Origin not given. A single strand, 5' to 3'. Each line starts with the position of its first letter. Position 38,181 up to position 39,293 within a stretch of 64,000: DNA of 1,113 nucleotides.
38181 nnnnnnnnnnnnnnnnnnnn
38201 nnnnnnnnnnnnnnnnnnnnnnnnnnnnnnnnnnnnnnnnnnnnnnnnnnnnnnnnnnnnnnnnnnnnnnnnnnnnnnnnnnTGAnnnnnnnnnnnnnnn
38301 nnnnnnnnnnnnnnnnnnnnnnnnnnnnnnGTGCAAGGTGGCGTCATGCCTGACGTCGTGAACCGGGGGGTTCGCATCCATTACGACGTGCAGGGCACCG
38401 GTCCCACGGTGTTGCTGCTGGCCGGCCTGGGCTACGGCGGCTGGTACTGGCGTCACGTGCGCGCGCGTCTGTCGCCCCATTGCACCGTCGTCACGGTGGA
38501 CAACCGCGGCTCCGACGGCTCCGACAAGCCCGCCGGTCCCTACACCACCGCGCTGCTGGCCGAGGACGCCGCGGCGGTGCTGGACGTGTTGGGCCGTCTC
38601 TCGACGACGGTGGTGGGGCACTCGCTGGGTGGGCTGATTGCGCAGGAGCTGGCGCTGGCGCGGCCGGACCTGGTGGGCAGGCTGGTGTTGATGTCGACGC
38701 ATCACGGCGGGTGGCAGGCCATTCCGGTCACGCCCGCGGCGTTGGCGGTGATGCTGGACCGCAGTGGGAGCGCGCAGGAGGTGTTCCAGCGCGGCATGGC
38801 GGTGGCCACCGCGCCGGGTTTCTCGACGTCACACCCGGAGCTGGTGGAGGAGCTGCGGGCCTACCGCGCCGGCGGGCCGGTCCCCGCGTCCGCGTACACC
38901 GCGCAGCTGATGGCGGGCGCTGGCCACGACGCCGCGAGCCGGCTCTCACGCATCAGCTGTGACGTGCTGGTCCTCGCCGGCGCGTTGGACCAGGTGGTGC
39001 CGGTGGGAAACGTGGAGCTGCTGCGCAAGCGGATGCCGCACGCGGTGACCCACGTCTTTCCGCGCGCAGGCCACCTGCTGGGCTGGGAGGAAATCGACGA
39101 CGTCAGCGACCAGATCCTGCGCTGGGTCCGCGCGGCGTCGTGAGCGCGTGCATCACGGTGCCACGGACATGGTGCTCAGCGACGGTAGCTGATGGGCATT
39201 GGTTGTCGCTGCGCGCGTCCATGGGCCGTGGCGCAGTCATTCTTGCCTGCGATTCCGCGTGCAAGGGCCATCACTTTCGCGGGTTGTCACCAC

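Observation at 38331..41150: Degenerate segmental duplication bracketing an ArsR-SRPBCC module with atypical codon usage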

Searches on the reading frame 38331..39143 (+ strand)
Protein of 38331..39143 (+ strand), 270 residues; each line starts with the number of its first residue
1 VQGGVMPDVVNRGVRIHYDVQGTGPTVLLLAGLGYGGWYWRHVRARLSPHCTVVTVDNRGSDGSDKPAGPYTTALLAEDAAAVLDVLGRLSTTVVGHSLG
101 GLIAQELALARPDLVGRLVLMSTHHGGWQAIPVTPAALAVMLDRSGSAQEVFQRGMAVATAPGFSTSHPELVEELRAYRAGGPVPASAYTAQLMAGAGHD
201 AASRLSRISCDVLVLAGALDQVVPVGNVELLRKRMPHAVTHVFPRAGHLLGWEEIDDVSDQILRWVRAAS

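Call 8: search_protein_families(library=pfam, proteins=[window:38331-39143:+], max_evalue=0.01)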
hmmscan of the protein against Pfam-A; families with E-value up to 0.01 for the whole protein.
window:38331-39143:+ (270 aa): 6 families
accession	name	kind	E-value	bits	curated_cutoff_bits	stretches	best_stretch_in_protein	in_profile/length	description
PF00561.26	Abhydrolase_1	-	4.1e-27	95.9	25.8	1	25-254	1-244/245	alpha/beta hydrolase fold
PF12697.13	Abhydrolase_6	-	7.7e-21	76.2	26.3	1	27-252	1-208/217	Alpha/beta hydrolase family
PF12146.15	Hydrolase_4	-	1.4e-14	54.4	27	1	27-250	7-234/239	Serine aminopeptidase, S33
PF00975.26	Thioesterase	-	3.6e-07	31.1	26.4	1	34-109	11-85/226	Thioesterase domain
PF00756.26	Esterase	-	9.5e-05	22.7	22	1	92-125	117-154/251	Putative esterase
PF12695.13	Abhydrolase_5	-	0.00086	19.6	27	0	70-122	35-88/164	Alpha/beta hydrolase family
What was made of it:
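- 38331..39143 (+): Intact alpha/beta-hydrolase gene. NCBI calls it from ATG 38346 as MEW5847554.1. Pfam Abhydrolase_1 at 4e-27 (call 8).
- On Alpha/beta-hydrolase fold (Pfam PF00561/PF12697): gene 38331-39143: Abhydrolase_1 scores 95.9 bits against a cut-off of 25.8, covering residues 25-254 (call 8).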

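Call 9: find_related_loci(query=window:38331-39143:+, collection=genome_contigs, flank=8000)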
Query window:38331-39143:+ (270 aa) in genome_contigs; peptide patterns used: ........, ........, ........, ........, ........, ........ (x = any residue, [..] = any of these).
164 stretches matched a pattern; 2 encode a relative of the query (tblastn E <= 1e-3); 2 distinct loci.
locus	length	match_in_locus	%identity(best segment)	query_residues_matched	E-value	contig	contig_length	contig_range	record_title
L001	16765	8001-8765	25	12-266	1e-11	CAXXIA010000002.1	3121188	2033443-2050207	MAG: Spirochaetia bacterium isolate 5e1c48e2-793b-4cbc-8b2e-61815c4865b9 genome assembly, contig: contig_2, whole genome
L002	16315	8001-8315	32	16-121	2e-6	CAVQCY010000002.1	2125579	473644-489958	MAG: uncultured Actinomycetota bacterium isolate MFD02416.bin.2.61 genome assembly, contig: contig_2912, whole genome sh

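Call 11: find_homologous_proteins(query=window:38331-39143:+)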
Query window:38331-39143:+ (270 aa): 752 proteins with E <= 0.001 among 8000 candidates; the best 120 are listed.
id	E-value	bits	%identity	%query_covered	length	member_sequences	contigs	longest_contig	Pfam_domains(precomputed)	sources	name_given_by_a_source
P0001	1.2e-170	584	100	98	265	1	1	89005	PF12697.14,PF00561.27,PF00975.27,PF12146.16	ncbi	ncbi:MAG: alpha/beta hydrolase [Myxococcota bacterium]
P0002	4.6e-82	294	55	93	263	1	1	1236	PF03959.20,PF12697.14,PF00561.27,PF12146.16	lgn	-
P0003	1.8e-79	286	54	92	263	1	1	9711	PF12697.14,PF00561.27,PF12146.16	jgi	jgi:3-oxoadipate enol-lactonase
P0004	7.9e-79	283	54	92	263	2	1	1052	PF12697.14,PF00561.27,PF12146.16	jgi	jgi:pimeloyl-ACP methyl ester carboxylesterase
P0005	1.1e-78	283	52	96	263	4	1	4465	PF12697.14,PF00561.27,PF12146.16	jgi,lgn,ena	-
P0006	3.7e-78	281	51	96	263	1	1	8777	PF12697.14,PF00561.27,PF12146.16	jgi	jgi:pimeloyl-ACP methyl ester carboxylesterase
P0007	1.2e-77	280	51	94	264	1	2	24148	PF00326.28,PF12697.14,PF00561.27,PF12146.16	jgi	-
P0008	8.3e-77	277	55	92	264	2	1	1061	PF12697.14,PF00561.27,PF00975.27,PF12146.16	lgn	-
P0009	1.3e-76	276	51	94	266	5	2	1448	PF00326.28,PF12697.14,PF00561.27,PF12146.16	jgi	-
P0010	1.6e-76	276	50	94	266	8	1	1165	PF00326.28,PF12697.14,PF00561.27,PF12146.16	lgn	-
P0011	2.2e-76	275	51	98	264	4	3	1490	PF12697.14,PF00561.27,PF00975.27,PF12146.16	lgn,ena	-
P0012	2.2e-76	275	52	97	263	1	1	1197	PF12697.14,PF00561.27,PF00975.27,PF12146.16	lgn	-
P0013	4.4e-76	274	47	98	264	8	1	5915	PF12697.14,PF00561.27,PF12146.16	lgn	-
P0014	9.5e-76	273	51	95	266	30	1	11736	PF00326.28,PF12697.14,PF00561.27,PF12146.16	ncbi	-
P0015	9.9e-76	273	53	92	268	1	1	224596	PF12697.14,PF00561.27,PF12146.16,PF08386.17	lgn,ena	-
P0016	1.1e-75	273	51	97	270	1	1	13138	PF12697.14,PF00561.27,PF12146.16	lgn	-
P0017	1.6e-75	272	52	96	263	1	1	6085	PF12697.14,PF00561.27,PF12146.16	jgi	jgi:pimeloyl-ACP methyl ester carboxylesterase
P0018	2.2e-75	272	49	94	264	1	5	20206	PF00326.28,PF12697.14,PF01738.25,PF00561.27,PF12146.16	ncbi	ncbi:MAG: alpha/beta fold hydrolase [Anaerolineae bacterium]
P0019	2.8e-75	272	53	92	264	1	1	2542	PF12697.14,PF00561.27,PF00975.27,PF12146.16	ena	-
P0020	5.2e-75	271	53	92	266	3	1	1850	PF12697.14,PF00561.27,PF12146.16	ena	-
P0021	6.7e-75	270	48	98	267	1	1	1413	PF12697.14,PF00561.27,PF12146.16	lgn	-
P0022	9.9e-75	270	49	97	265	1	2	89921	PF12697.14,PF00561.27,PF12146.16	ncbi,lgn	-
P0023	4.6e-74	268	52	89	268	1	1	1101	PF12697.14,PF00561.27,PF00975.27,PF12146.16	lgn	-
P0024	9.8e-74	267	48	97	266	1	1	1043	PF12697.14,PF00561.27,PF12146.16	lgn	-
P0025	1.2e-73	266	48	98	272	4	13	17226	PF12697.14,PF00561.27,PF12146.16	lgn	-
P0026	2.2e-73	266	49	97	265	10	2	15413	PF00326.28,PF12697.14,PF00561.27,PF12146.16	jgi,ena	-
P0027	4.2e-73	265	50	97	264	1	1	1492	PF12697.14,PF00561.27,PF00975.27,PF12146.16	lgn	-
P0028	5.3e-73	264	51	92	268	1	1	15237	PF12697.14,PF00561.27,PF12146.16,PF08386.17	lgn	-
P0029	6.0e-73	264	51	89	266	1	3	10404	PF12697.14,PF00561.27,PF12146.16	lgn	-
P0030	2.4e-72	262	51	95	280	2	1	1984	PF12697.14,PF00561.27,PF12146.16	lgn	-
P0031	5.9e-72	261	48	97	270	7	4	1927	PF12697.14,PF00561.27,PF12146.16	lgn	-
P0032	5.2e-71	258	50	92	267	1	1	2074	PF12697.14,PF00561.27,PF12146.16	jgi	jgi:pimeloyl-ACP methyl ester carboxylesterase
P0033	1.7e-70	256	50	92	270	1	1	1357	PF12697.14,PF00561.27,PF12146.16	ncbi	-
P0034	1.8e-70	256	47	92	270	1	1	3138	PF12697.14,PF00561.27,PF12146.16,PF08386.17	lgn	-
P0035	2.7e-70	255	47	97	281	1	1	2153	PF12697.14,PF00561.27,PF12146.16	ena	-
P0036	1.7e-69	253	51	92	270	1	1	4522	PF12697.14,PF00561.27,PF12146.16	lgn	-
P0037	1.9e-69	253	47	97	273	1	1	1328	PF12697.14,PF00561.27,PF12146.16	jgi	jgi:3-oxoadipate enol-lactonase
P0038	2.6e-69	252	46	96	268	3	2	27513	PF12697.14,PF00561.27,PF12146.16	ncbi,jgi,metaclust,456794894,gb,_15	metaclust:\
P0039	3.2e-69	252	45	97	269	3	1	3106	PF12697.14,PF00561.27,PF12146.16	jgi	jgi:pimeloyl-ACP methyl ester carboxylesterase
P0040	8.8e-69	250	49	92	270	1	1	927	PF12697.14,PF00561.27,PF12146.16,PF08386.17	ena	-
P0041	1.0e-68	250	49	97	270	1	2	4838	PF12697.14,PF00561.27,PF12146.16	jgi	jgi:3-oxoadipate enol-lactonase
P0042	1.7e-68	249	46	92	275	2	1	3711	PF12697.14,PF00561.27,PF12146.16,PF08386.17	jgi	jgi:3-oxoadipate enol-lactonase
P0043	2.3e-68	249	48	97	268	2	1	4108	PF12697.14,PF00561.27,PF12146.16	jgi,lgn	jgi:pimeloyl-ACP methyl ester carboxylesterase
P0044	2.3e-68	249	46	97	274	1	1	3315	PF12697.14,PF00561.27,PF12146.16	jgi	jgi:pimeloyl-ACP methyl ester carboxylesterase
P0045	2.9e-68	249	47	97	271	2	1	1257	PF00326.28,PF03959.20,PF12697.14,PF01738.25,PF00561.27,PF12146.16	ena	-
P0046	3.6e-68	248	47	92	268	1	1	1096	PF12697.14,PF00561.27,PF12146.16,PF08386.17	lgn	-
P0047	6.5e-68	248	45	98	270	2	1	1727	PF12697.14,PF00561.27,PF12146.16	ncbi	-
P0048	1.1e-67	247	45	93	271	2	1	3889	PF12697.14,PF00561.27,PF12146.16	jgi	jgi:pimeloyl-ACP methyl ester carboxylesterase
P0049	1.6e-67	246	46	97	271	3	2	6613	PF03959.20,PF12697.14,PF01738.25,PF12695.14,PF00561.27,PF12146.16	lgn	-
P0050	3.0e-67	245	44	94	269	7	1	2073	PF12697.14,PF01738.25,PF00561.27,PF12146.16,PF08386.17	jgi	-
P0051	3.9e-67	245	45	97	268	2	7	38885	PF12697.14,PF00561.27,PF12146.16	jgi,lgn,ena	-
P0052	5.5e-67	245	43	97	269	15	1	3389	PF12697.14,PF00561.27,PF12146.16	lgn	-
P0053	5.8e-67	244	45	97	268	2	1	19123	PF12697.14,PF00561.27,PF12146.16,PF08386.17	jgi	jgi:pimeloyl-ACP methyl ester carboxylesterase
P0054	1.4e-66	243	45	96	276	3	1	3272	PF12697.14,PF00561.27,PF12146.16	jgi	jgi:pimeloyl-ACP methyl ester carboxylesterase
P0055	1.5e-66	243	47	92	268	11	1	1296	PF12697.14,PF00561.27,PF12146.16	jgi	jgi:pimeloyl-ACP methyl ester carboxylesterase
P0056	3.0e-66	242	47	95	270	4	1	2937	PF12697.14,PF00561.27,PF12146.16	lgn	-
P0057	3.2e-66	242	46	92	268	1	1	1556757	PF12697.14,PF00561.27,PF12146.16,PF08386.17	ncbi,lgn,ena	-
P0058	3.5e-66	242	45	92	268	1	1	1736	PF12697.14,PF00561.27,PF12146.16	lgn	-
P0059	4.0e-66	242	44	97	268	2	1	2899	PF00326.28,PF12697.14,PF00561.27,PF12146.16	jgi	-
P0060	2.8e-65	239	45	97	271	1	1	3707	PF00326.28,PF03959.20,PF12697.14,PF00561.27,PF12146.16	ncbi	-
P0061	3.2e-65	239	47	97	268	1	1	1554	PF12697.14,PF00561.27,PF12146.16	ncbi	-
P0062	4.1e-65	238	47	92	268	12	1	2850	PF12697.14,PF00561.27,PF12146.16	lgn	-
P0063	5.0e-65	238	48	92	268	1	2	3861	PF12697.14,PF00561.27,PF00975.27,PF12146.16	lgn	-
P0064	6.2e-65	238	45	92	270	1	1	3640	PF12697.14,PF00561.27,PF12146.16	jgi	jgi:pimeloyl-ACP methyl ester carboxylesterase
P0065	7.9e-65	237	43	98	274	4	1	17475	PF12697.14,PF00561.27,PF12146.16,PF08386.17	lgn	-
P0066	8.5e-65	237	50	94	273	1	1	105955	PF00326.28,PF12697.14,PF00561.27,PF12146.16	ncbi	ncbi:MAG: alpha/beta fold hydrolase [Acidobacteriota bacterium]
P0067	8.6e-65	237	45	92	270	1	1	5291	PF12697.14,PF01738.25,PF00561.27,PF12146.16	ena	-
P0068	1.1e-64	237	48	97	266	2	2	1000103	PF12697.14,PF00561.27,PF12146.16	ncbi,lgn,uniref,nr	ncbi:alpha/beta fold hydrolase [Chloracidobacterium validum]|uniref:Alpha/beta fold hydrolase n=1 Ta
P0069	1.2e-64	237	46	92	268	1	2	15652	PF12697.14,PF00561.27,PF12146.16,PF08386.17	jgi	-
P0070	1.4e-64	237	44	97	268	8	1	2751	PF03959.20,PF12697.14,PF00561.27,PF12146.16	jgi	-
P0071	1.8e-64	236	47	93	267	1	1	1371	PF12697.14,PF00561.27,PF12146.16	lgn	-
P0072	2.0e-64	236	46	93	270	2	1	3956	PF00326.28,PF03959.20,PF12697.14,PF00561.27,PF12146.16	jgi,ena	jgi:pimeloyl-ACP methyl ester carboxylesterase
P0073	3.4e-64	235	43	92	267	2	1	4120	PF12697.14,PF00561.27,PF12146.16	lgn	-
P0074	4.0e-64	235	45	92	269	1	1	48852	PF12697.14,PF00561.27,PF12146.16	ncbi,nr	ncbi:MAG: alpha/beta fold hydrolase [Chloroflexi bacterium]|nr:alpha/beta fold hydrolase [Chloroflex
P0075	6.1e-64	235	47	98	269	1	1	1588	PF12697.14,PF00561.27,PF12146.16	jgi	-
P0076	6.2e-64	235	45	97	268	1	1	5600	PF00326.28,PF03959.20,PF12697.14,PF00561.27,PF12146.16,PF08386.17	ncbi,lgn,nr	ncbi:MAG: alpha/beta fold hydrolase [Anaerolineae bacterium]|nr:alpha/beta fold hydrolase [Anaerolin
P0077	6.3e-64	234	45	97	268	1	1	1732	PF12697.14,PF00561.27,PF00975.27,PF12146.16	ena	-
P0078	7.3e-64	234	51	89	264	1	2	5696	PF12697.14,PF00561.27,PF00975.27,PF12146.16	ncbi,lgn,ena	-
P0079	9.6e-64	234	46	94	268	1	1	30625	PF12697.14,PF00561.27,PF12146.16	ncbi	-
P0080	1.2e-63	234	46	91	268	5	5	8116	PF00326.28,PF12697.14,PF00561.27,PF12146.16,PF08386.17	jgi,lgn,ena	-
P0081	1.2e-63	234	46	96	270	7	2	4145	PF12697.14,PF01738.25,PF00561.27,PF12146.16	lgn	-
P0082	2.6e-63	232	44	97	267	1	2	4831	PF03959.20,PF12697.14,PF00561.27,PF12146.16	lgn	-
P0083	2.7e-63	232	43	98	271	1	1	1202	PF12697.14,PF00561.27,PF12146.16,PF08386.17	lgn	-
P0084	2.8e-63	232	45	92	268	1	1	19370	PF12697.14,PF00561.27,PF12146.16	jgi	jgi:pimeloyl-ACP methyl ester carboxylesterase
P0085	5.3e-63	231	46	97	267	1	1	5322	PF12697.14,PF00561.27,PF12146.16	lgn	-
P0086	8.0e-63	231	49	91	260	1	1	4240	PF12697.14,PF00561.27,PF00975.27,PF12146.16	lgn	-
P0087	2.0e-62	230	44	97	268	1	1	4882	PF12697.14,PF00561.27,PF00975.27,PF12146.16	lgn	-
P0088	2.1e-62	229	42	97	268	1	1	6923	PF00326.28,PF03959.20,PF12697.14,PF00561.27,PF12146.16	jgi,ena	-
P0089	3.1e-62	229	46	92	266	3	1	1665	PF00326.28,PF12697.14,PF00561.27,PF12146.16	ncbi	ncbi:MAG: alpha/beta fold hydrolase [Anaerolineae bacterium]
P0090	7.5e-62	228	43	97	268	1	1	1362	PF03959.20,PF12697.14,PF00561.27,PF12146.16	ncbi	-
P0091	1.3e-61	227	47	92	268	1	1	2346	PF12697.14,PF00561.27,PF12146.16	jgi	jgi:3-oxoadipate enol-lactonase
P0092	1.9e-61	226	44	97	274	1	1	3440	PF12697.14,PF00561.27,PF12146.16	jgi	jgi:pimeloyl-ACP methyl ester carboxylesterase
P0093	2.7e-61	226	45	94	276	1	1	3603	PF12697.14,PF00561.27,PF12146.16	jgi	jgi:pimeloyl-ACP methyl ester carboxylesterase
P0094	4.2e-61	225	43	97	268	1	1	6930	PF00326.28,PF03959.20,PF12697.14,PF00561.27,PF12146.16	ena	-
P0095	4.4e-61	225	41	97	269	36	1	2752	PF03959.20,PF12697.14,PF00561.27,PF12146.16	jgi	-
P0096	4.8e-61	225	42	97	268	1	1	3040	PF12697.14,PF00561.27,PF12146.16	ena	-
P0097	6.9e-61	225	42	97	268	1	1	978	PF12697.14,PF00561.27,PF12146.16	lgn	-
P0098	7.5e-61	224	56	71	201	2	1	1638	PF12697.14,PF00561.27,PF12146.16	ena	-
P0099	4.3e-60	222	43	97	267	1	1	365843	PF12697.14,PF00561.27,PF12146.16,PF08386.17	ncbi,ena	-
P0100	4.5e-60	222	44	97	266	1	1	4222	PF12697.14,PF00561.27,PF12146.16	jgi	jgi:pimeloyl-ACP methyl ester carboxylesterase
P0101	3.6e-59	219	39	97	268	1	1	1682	PF00326.28,PF03959.20,PF12697.14,PF00561.27,PF12146.16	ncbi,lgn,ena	-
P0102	4.4e-59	219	41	97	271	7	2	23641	PF00326.28,PF12697.14,PF00561.27,PF12146.16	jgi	jgi:3-oxoadipate enol-lactonase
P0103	4.2e-58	215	41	97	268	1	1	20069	PF12697.14,PF00561.27,PF12146.16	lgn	-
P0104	1.4e-57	214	46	87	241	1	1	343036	PF12697.14,PF00561.27,PF12146.16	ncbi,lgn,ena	-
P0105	2.2e-57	213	52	84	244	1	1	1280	PF12697.14,PF00561.27,PF12146.16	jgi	jgi:pimeloyl-ACP methyl ester carboxylesterase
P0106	3.0e-57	213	42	90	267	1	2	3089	PF00326.28,PF03959.20,PF12697.14,PF00561.27,PF12146.16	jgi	-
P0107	3.5e-57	212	40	97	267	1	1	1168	PF03959.20,PF12697.14,PF00561.27,PF12146.16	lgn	-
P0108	7.6e-57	211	40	97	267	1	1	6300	PF03959.20,PF12697.14,PF00561.27,PF12146.16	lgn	-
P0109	1.0e-56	211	41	97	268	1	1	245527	PF00326.28,PF03959.20,PF12697.14,PF00561.27,PF12146.16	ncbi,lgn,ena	-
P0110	1.2e-56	211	40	97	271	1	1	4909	PF00326.28,PF12697.14,PF00561.27,PF12146.16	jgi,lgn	-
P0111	2.9e-55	206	41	95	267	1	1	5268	PF00326.28,PF03959.20,PF12697.14,PF00561.27,PF12146.16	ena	-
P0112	3.0e-55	206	39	97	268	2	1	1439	PF00326.28,PF03959.20,PF12697.14,PF00561.27,PF12146.16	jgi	jgi:pimeloyl-ACP methyl ester carboxylesterase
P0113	5.5e-55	205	40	97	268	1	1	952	PF12697.14,PF00561.27,PF12146.16,PF08386.17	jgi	jgi:pimeloyl-ACP methyl ester carboxylesterase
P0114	1.5e-54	204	39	97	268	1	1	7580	PF12697.14,PF00561.27,PF12146.16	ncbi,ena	-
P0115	4.5e-54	202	43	96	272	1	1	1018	PF12697.14,PF00561.27,PF00975.27,PF12146.16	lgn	-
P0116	2.3e-53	200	39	97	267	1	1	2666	PF12697.14,PF00561.27,PF12146.16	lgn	-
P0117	1.4e-51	194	40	97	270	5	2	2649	PF00326.28,PF12697.14,PF00561.27,PF12146.16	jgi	-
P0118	2.1e-51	193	46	89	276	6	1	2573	PF12697.14,PF00561.27,PF00975.27,PF12146.16,PF08386.17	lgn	-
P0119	1.1e-49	188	43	97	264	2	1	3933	PF12697.14,PF00561.27,PF12146.16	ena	-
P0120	1.3e-49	188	43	95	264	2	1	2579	PF12697.14,PF00561.27,PF12146.16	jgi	-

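Call 12: find_encoding_contigs(protein=P0001, flank=10000, max_places=5)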
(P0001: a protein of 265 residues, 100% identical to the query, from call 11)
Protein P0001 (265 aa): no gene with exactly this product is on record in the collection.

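Call 13: find_related_loci(query=window:38331-39143:+, collection=metagenome_contigs, flank=8000)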
Query window:38331-39143:+ (270 aa) in metagenome_contigs; peptide patterns used: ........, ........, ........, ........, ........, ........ (x = any residue, [..] = any of these).
172 stretches matched a pattern; 4 encode a relative of the query (tblastn E <= 1e-3); 4 distinct loci.
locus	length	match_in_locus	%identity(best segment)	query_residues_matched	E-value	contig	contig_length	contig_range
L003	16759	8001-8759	25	16-266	5e-8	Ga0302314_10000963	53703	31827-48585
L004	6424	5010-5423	31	25-162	3e-7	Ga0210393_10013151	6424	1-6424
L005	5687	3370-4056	28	27-250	3e-6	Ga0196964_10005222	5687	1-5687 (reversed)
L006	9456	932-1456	25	9-174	3e-6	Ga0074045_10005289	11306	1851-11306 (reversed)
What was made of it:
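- On Campbell-type insertion-duplication: No close relatives were found in genome_contigs or metagenome_contigs (calls 9, 13).
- Tried and rejected: Scans of genome_contigs and metagenome_contigs with the hydrolase returned only 25-32% identical proteins (calls 9, 13).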

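Call 18: find_encoding_contigs(protein=P0003, flank=6000, max_places=3)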
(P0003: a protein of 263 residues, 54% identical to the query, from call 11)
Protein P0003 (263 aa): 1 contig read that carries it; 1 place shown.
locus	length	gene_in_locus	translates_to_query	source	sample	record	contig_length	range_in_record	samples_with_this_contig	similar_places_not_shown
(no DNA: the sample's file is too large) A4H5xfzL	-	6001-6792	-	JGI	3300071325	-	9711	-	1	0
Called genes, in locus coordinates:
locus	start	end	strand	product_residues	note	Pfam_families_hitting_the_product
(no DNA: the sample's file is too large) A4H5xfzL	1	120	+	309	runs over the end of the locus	PF02673:BacA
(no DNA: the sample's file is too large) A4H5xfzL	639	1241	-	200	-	PF06736:TMEM175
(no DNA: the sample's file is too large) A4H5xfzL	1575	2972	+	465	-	PF13230:GATase_4 (weak), PF13522:GATase_6, PF13537:GATase_7, PF00156:Pribosyltran (weak)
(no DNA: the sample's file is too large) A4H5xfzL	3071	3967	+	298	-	PF00730:HhH-GPD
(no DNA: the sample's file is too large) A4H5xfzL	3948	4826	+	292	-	PF00924:MS_channel_2nd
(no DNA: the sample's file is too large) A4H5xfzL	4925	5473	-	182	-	PF00300:His_Phos_1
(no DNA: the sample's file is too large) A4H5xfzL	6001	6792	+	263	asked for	PF00561:Abhydrolase_1, PF12146:Hydrolase_4, PF12697:Abhydrolase_6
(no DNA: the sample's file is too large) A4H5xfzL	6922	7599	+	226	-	?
